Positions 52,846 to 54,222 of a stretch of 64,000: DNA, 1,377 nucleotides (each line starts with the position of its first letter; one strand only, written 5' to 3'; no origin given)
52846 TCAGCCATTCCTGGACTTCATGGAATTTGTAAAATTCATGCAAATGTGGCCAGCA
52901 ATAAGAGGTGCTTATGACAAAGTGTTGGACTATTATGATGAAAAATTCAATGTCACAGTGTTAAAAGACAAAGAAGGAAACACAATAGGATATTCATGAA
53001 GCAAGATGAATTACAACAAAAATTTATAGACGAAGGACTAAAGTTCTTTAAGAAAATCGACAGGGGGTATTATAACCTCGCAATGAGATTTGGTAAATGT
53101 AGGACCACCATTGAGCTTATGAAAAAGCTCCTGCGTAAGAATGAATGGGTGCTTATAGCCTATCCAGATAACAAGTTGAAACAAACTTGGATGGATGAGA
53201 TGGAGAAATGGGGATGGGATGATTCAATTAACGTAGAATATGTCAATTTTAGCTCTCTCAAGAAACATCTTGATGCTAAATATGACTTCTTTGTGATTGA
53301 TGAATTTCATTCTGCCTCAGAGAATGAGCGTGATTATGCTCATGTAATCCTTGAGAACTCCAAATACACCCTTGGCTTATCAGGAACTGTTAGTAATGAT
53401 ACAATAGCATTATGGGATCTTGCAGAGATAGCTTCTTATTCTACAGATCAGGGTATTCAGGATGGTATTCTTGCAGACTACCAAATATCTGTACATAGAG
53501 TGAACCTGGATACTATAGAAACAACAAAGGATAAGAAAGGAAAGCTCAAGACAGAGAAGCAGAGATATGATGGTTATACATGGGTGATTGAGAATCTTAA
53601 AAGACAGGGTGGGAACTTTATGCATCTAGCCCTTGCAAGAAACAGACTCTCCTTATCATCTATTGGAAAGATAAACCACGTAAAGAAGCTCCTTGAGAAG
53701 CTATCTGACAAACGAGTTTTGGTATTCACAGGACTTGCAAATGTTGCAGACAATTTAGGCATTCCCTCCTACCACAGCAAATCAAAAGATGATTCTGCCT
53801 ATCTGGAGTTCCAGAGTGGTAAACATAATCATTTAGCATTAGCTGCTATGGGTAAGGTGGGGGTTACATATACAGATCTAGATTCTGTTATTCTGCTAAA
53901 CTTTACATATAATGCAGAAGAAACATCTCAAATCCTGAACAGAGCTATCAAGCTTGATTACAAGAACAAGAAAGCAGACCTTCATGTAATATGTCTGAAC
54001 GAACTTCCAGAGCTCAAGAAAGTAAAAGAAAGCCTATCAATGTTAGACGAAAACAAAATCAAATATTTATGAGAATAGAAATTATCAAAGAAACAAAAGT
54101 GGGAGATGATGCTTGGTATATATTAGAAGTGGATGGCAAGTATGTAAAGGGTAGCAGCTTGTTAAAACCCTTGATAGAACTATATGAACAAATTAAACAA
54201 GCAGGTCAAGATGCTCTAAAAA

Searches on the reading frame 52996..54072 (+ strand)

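Call 38: search_protein_families(library=phrogs, proteins=[window:52996-54072:+], max_evalue=0.001)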
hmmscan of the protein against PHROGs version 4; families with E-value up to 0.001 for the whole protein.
window:52996-54072:+ (358 aa): 3 families
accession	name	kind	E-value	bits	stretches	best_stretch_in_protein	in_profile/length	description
phrog_62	-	DNA, RNA and nucleotide metabolism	1.4e-16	60.2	1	13-142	703-860/1881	DNA helicase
phrog_16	-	DNA, RNA and nucleotide metabolism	2.3e-16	60.2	1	7-339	277-612/986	DNA helicase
phrog_9690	-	DNA, RNA and nucleotide metabolism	7e-05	23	1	95-320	40-256/306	DNA helicase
